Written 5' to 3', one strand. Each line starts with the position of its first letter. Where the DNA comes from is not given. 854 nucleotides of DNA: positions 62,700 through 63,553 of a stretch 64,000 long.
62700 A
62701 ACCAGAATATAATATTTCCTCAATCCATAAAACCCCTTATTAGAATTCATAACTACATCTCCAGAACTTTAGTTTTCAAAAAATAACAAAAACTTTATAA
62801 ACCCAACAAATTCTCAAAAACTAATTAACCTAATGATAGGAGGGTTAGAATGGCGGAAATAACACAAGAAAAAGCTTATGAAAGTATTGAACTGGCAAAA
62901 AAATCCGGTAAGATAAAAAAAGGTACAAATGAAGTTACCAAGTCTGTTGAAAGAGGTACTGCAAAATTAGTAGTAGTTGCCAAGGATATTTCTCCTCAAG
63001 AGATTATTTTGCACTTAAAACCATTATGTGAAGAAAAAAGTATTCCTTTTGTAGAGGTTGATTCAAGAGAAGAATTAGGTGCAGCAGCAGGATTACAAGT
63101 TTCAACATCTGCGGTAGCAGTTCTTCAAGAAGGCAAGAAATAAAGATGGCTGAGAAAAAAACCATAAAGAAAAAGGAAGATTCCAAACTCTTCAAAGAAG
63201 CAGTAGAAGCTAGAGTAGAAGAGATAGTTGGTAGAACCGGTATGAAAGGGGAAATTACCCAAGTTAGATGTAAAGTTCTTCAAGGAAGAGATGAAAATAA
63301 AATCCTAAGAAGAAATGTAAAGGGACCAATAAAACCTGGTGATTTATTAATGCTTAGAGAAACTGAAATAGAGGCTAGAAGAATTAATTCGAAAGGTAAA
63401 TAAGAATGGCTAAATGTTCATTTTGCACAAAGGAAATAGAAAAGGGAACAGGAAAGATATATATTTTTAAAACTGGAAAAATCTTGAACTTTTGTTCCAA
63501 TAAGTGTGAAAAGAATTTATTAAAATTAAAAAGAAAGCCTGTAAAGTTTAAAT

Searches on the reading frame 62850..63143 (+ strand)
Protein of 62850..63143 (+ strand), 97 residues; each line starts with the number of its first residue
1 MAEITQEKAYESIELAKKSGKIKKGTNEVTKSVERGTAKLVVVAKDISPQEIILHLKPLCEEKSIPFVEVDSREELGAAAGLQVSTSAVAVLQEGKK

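Call 11: find_encoding_contigs(protein=window:62850-63143:+, flank=4000, max_places=10)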
Protein window:62850-63143:+ (97 aa): 8 contigs read that carry it; 6 places shown.
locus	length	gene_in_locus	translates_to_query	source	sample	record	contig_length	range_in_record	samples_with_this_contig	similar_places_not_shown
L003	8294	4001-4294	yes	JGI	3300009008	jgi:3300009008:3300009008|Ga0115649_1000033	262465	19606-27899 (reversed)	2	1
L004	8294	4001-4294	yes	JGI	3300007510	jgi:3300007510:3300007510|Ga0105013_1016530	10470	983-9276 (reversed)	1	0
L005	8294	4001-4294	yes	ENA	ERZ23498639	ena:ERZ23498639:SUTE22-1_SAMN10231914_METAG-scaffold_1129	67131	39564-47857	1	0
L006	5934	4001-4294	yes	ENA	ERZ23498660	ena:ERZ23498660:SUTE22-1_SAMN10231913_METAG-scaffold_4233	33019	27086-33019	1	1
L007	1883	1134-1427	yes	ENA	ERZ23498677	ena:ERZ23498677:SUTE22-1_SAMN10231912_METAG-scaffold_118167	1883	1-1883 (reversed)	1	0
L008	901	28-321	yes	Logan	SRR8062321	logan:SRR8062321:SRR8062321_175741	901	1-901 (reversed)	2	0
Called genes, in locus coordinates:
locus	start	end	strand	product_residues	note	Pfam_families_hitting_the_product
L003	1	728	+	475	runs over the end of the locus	-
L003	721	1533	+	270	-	-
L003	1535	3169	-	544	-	PF00749:tRNA-synt_1c, PF03950:tRNA-synt_1c_C, PF20974:tRNA-synt_1c_C2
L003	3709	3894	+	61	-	-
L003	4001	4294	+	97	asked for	PF01248:Ribosomal_L7Ae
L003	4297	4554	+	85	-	PF01200:Ribosomal_S28e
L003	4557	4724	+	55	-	PF01246:Ribosomal_L24e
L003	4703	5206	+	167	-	PF00334:NDK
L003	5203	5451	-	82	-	PF05016:ParE_toxin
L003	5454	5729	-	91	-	PF04014:MazE_antitoxin (weak)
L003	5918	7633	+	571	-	PF00009:GTP_EFTU, PF01926:MMR_HSR1 (weak), PF03144:GTP_EFTU_D2 (weak), PF11987:IF-2, PF14578:GTP_EFTU_D4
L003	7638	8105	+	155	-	PF01092:Ribosomal_S6e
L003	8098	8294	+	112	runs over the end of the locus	-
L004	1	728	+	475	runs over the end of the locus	-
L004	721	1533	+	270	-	-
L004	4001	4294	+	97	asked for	PF01248:Ribosomal_L7Ae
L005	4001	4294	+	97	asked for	PF01248:Ribosomal_L7Ae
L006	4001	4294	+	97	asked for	PF01248:Ribosomal_L7Ae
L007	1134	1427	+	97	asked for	PF01248:Ribosomal_L7Ae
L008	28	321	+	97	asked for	PF01248:Ribosomal_L7Ae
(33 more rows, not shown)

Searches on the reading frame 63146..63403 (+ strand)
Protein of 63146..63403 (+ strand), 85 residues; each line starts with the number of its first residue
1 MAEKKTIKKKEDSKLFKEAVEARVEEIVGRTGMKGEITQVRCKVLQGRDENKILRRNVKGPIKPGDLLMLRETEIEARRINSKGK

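Call 77: find_encoding_contigs(protein=window:63146-63403:+, flank=2500, max_places=10)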
Protein window:63146-63403:+ (85 aa): 10 contigs read that carry it; 7 places shown.
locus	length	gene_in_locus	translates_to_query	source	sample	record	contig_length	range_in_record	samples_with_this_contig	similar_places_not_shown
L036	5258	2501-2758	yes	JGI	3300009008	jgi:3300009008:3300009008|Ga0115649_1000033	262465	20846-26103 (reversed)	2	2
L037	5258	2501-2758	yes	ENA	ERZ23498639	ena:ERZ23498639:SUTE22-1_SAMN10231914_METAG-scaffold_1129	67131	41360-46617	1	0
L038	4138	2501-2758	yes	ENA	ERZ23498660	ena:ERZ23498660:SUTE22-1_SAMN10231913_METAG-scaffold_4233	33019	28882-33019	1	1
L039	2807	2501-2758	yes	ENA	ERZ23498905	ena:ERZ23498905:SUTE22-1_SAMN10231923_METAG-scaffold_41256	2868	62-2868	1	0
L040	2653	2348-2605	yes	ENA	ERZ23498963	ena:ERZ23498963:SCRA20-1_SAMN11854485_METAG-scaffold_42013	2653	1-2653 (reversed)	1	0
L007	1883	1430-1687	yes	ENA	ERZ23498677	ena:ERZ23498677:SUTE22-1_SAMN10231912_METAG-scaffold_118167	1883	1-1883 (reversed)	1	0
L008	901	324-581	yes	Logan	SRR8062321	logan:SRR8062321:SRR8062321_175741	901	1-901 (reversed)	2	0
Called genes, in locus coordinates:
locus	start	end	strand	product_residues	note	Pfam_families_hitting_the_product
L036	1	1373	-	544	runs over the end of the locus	PF00749:tRNA-synt_1c, PF03950:tRNA-synt_1c_C, PF20974:tRNA-synt_1c_C2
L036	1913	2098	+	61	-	-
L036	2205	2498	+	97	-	PF01248:Ribosomal_L7Ae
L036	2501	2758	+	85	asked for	PF01200:Ribosomal_S28e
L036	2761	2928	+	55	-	PF01246:Ribosomal_L24e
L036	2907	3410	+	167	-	PF00334:NDK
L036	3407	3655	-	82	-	PF05016:ParE_toxin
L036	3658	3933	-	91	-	PF04014:MazE_antitoxin (weak)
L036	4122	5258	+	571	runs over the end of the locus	PF00009:GTP_EFTU, PF01926:MMR_HSR1 (weak), PF03144:GTP_EFTU_D2 (weak), PF11987:IF-2, PF14578:GTP_EFTU_D4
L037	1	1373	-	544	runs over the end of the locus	PF00749:tRNA-synt_1c, PF03950:tRNA-synt_1c_C, PF20974:tRNA-synt_1c_C2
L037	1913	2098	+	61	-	-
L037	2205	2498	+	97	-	PF01248:Ribosomal_L7Ae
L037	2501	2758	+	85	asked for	PF01200:Ribosomal_S28e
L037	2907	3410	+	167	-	PF00334:NDK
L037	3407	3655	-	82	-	PF05016:ParE_toxin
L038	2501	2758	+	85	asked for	PF01200:Ribosomal_S28e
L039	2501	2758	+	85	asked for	PF01200:Ribosomal_S28e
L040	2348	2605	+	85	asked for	PF01200:Ribosomal_S28e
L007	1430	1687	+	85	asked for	PF01200:Ribosomal_S28e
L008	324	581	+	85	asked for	PF01200:Ribosomal_S28e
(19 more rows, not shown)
